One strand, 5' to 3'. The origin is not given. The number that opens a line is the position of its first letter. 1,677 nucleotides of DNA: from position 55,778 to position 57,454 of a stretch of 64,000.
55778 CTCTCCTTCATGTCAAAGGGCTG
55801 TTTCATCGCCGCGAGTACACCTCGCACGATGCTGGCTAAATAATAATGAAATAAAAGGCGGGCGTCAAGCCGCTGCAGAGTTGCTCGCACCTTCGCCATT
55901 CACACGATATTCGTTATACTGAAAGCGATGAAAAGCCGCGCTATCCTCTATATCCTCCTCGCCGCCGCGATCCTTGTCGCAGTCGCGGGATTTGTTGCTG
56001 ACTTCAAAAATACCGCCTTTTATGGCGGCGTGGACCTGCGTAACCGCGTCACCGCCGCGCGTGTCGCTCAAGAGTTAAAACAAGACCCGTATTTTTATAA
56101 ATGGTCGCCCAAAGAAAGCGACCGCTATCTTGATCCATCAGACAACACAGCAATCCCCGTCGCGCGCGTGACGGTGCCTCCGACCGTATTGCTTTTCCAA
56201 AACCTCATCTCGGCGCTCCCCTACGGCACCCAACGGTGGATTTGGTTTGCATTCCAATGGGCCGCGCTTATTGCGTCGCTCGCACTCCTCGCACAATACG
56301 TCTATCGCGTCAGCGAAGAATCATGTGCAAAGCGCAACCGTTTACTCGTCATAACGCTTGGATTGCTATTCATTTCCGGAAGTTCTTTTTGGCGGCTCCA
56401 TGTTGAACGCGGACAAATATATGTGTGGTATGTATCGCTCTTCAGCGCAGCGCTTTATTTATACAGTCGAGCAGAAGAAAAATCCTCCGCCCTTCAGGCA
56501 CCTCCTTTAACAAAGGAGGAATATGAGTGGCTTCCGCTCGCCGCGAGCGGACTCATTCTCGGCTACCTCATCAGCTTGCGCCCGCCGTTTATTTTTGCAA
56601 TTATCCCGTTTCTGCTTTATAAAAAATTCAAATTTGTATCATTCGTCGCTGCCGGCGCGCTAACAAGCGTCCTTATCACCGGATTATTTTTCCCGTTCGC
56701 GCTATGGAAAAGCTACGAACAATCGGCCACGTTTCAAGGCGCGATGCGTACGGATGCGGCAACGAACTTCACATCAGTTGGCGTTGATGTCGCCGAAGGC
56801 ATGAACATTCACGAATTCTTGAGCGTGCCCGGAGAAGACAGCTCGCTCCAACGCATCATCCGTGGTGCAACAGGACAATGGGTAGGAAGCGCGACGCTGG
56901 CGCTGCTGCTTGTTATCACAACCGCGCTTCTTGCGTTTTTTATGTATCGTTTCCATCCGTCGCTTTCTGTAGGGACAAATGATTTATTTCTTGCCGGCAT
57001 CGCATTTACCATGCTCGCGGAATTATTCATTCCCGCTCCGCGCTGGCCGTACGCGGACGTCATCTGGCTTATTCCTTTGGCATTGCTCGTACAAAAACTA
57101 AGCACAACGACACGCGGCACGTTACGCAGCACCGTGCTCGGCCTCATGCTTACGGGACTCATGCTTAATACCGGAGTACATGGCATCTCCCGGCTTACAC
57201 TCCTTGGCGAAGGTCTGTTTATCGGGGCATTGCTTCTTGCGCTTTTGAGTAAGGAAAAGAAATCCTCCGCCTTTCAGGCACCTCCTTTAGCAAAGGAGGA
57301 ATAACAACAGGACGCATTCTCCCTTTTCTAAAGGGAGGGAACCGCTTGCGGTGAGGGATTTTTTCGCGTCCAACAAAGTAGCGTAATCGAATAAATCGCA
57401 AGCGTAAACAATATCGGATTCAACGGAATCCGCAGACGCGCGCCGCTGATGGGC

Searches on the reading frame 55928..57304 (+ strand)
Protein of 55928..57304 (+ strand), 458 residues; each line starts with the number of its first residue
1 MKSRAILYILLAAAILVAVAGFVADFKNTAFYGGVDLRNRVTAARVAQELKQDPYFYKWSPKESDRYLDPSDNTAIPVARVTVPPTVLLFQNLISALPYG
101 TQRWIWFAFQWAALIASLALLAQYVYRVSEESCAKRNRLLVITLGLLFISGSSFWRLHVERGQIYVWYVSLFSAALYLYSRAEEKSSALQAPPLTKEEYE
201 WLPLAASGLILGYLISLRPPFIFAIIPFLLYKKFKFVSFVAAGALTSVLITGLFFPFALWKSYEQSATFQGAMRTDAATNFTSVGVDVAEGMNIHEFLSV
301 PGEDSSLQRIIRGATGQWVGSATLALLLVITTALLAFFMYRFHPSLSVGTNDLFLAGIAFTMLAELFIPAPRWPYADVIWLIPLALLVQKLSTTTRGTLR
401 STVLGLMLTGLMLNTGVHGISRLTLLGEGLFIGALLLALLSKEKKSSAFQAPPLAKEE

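Call 83: search_protein_families(library=pfam, proteins=[window:55928-57304:+], max_evalue=0.000001)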
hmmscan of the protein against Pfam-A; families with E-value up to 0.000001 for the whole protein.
window:55928-57304:+ (458 aa): 1 family
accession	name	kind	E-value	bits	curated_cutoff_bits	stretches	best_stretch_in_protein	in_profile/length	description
PF09594.16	GT87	-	1.5e-09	38.4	25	1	84-360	4-231/237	Glycosyltransferase family 87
